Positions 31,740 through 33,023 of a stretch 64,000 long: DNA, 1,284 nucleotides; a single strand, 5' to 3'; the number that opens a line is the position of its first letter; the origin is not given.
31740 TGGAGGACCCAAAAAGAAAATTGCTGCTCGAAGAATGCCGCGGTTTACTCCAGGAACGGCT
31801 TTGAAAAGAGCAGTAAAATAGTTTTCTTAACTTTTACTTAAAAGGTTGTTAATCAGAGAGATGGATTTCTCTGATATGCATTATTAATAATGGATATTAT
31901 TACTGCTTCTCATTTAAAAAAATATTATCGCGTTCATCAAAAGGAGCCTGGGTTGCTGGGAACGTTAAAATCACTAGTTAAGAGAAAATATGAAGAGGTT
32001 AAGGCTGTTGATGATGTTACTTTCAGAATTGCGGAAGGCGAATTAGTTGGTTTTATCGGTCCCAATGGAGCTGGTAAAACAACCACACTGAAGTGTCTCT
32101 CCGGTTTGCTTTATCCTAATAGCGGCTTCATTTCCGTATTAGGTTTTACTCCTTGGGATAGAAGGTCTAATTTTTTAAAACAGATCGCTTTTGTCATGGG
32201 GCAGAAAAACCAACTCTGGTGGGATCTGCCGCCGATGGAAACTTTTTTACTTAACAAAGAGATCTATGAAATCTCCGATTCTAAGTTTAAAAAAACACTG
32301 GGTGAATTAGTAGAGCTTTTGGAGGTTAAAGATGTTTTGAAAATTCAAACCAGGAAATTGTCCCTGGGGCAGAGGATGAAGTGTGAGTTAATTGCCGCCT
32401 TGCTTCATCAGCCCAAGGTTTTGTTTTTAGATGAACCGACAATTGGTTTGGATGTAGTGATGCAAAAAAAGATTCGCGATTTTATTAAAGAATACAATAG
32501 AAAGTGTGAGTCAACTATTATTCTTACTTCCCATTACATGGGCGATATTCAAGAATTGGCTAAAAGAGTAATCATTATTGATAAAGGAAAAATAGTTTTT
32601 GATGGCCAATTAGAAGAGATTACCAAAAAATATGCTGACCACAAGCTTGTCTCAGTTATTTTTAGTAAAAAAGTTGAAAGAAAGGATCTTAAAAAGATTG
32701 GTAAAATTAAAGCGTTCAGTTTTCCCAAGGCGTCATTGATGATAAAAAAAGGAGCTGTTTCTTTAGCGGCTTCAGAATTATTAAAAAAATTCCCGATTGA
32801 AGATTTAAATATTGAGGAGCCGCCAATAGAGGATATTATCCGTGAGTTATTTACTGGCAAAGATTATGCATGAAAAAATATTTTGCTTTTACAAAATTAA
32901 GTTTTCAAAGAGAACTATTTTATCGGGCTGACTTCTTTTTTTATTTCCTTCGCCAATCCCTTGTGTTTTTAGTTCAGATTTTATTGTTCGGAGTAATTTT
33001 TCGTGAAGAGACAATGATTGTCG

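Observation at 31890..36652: ABC-2 exporter with duplicated permease pairs (A-B-A'-B') plus an exported accessory protein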

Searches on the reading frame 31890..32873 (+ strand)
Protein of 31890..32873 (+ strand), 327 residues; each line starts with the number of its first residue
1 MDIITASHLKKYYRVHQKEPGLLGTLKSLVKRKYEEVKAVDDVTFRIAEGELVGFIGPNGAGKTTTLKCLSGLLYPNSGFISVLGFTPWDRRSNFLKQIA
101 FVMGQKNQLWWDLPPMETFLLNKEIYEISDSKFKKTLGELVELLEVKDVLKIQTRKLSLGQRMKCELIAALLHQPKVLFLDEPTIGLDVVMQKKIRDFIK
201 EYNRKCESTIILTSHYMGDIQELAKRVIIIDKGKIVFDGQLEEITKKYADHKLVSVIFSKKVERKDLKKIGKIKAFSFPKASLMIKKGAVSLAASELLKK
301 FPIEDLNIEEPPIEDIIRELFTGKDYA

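Call 3: search_protein_families(library=pfam, proteins=[window:31890-32873:+], max_evalue=0.1)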
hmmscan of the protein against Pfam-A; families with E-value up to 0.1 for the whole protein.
window:31890-32873:+ (327 aa): 11 families
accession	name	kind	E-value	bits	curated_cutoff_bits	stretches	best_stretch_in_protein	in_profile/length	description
PF00005.33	ABC_tran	-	4.2e-25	89.4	25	1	41-184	2-136/137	ABC transporter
PF13304.12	AAA_21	-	1e-15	59.1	27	2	135-215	220-298/304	AAA domain, putative AbiEii toxin, Type IV TA system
PF02463.25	SMC_N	-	0.00033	20.6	40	0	125-221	110-203/220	RecF/RecN/SMC N terminal domain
PF13401.12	AAA_22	-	0.00067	20.4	27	0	55-105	10-60/130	AAA domain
PF13476.12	AAA_23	-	0.0016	19.6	27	1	41-78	11-47/201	AAA domain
PF13555.12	AAA_29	-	0.0027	17.8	27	1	41-78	13-50/61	P-loop containing region of AAA domain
PF13514.12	AAA_27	-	0.012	15.7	22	1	43-75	19-51/206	AAA domain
PF13604.12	AAA_30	-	0.023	14.9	27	0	52-92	20-58/191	AAA domain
PF00004.35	AAA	-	0.025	15.4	21.2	0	55-87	3-35/131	ATPase family associated with various cellular activities (AAA)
PF13175.12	AAA_15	-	0.029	14.4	32.1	0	52-210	25-113/374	AAA ATPase domain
PF19993.5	DO-GTPase2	-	0.064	13.4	27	1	52-72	2-22/226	Double-GTPase 2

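Call 4: search_protein_families(library=ncbifam, proteins=[window:31890-32873:+], max_evalue=0.1)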
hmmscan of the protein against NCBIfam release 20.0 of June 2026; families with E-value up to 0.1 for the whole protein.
window:31890-32873:+ (327 aa): 189 families (the best 25 are shown)
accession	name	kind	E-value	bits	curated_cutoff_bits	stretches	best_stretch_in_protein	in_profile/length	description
TIGR01188.1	drrA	subfamily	1.1e-60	205.5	312.45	1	33-281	2-244/302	daunorubicin resistance ABC transporter, ATP-binding protein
TIGR03522.1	GldA_ABC_ATP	equivalog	2.6e-51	174.9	402.6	1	30-276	8-250/301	gliding motility-associated ABC transporter ATP-binding subunit GldA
TIGR03864.1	PQQ_ABC_ATP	hypoth_equivalog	4.3e-42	144.2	302.25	1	30-253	7-228/236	ABC transporter, ATP-binding subunit, PQQ-dependent alcohol dehydrogenase system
NF033858.1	ABC2_perm_RbbA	equivalog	3.1e-41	141.2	1050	1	30-256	272-496/909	ribosome-associated ATPase/putative transporter RbbA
TIGR04521.1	ECF_ATPase_2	equivalog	9.6e-38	129.8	330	1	35-252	16-240/279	energy-coupling factor transporter ATPase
NF040933.2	ABC_arch_GlcV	equivalog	4.3e-36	124.5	450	1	27-256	9-241/357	glucose ABC transporter ATP-binding protein GlcV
TIGR03740.1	galliderm_ABC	subfamily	7.3e-36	123.9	309.75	1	30-243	6-210/223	lantibiotic protection ABC transporter ATP-binding subunit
NF010060.0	PRK13537.1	equivalog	5.1e-34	117.6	521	1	30-249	21-238/314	nodulation factor ABC transporter ATP-binding protein NodI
TIGR00968.1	3a0106s01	subfamily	3.2e-33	115.2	342.75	1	30-256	6-230/237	sulfate ABC transporter ATP-binding protein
TIGR04406.1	LPS_export_lptB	equivalog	1.5e-32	112.8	240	1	30-247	7-225/239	LPS export ABC transporter ATP-binding protein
TIGR04520.1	ECF_ATPase_1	equivalog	8.5e-32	110.6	315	1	33-249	9-228/269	energy-coupling factor transporter ATPase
NF010158.0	PRK13637.1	equivalog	8.8e-32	110.3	390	1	36-250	19-238/287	energy-coupling factor transporter ATPase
TIGR03375.1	type_I_sec_LssB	subfamily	3.9e-31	108.1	693.1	1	35-249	478-693/696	type I secretion system permease/ATPase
NF010059.0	PRK13536.1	equivalog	2.4e-30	105.5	549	1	30-247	49-264/342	nodulation factor ABC transporter ATP-binding protein NodI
NF047565.1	PSM_export_PmtA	equivalog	3.7e-30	105.2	350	1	39-249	16-220/282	phenol-soluble modulin export ABC transporter ATP-binding protein PmtA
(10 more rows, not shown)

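Call 38: search_solved_structures(query=window:31890-32873:+, max_evalue=1e-30)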
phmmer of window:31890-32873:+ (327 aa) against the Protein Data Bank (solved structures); distinct sequences matched with E-value up to 1e-30: 17.
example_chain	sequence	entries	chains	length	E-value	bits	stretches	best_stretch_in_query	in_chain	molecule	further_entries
7w01_A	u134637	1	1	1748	8.2e-42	146.8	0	36-255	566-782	Phospholipid-transporting ATPase ABCA3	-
7w02_A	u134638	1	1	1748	5.7e-41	144.1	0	36-255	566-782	Phospholipid-transporting ATPase ABCA3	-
4yer_A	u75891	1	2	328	7.7e-41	143.6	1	27-323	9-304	ABC transporter ATP-binding protein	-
7tby_A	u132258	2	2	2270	4.4e-36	128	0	25-240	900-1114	ATP-binding cassette, sub-family A (ABC1), member 1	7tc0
7tbz_A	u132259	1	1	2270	4.4e-36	128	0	25-240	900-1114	ATP-binding cassette, sub-family A (ABC1), member 1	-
7tdt_A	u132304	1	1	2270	4.4e-36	128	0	25-240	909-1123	Phospholipid-transporting ATPase ABCA1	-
5xjy_A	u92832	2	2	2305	4.6e-36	127.9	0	25-240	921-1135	ATP-binding cassette sub-family A member 1 | Phospholipid-transporting ATPase ABCA1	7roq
7lkp_A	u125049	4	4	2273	1.7e-35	126.1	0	26-239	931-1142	Retinal-specific phospholipid-transporting ATPase ABCA4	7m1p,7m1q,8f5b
7e7i_A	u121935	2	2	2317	1.8e-35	126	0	26-239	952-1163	Retinal-specific phospholipid-transporting ATPase ABCA4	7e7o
7tbw_A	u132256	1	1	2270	3e-35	125.3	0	25-240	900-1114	ATP-binding cassette, sub-family A (ABC1), member 1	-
7lkz_A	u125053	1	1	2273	1.2e-34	123.3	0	26-239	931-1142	Retinal-specific phospholipid-transporting ATPase ABCA4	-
7e7q_A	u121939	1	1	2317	1.2e-34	123.2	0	26-239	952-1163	Retinal-specific phospholipid-transporting ATPase ABCA4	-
8j5q_D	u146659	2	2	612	7e-34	120.8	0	29-245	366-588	Uncharacterized ABC transporter ATP-binding protein Rv1281c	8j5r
8j5s_D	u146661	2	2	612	4.8e-33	118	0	29-245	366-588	Uncharacterized ABC transporter ATP-binding protein Rv1281c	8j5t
8s7v_K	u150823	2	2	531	2.6e-31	112.4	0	7-250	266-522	Glycine betaine/carnitine/choline transport ATP-binding protein OpuCA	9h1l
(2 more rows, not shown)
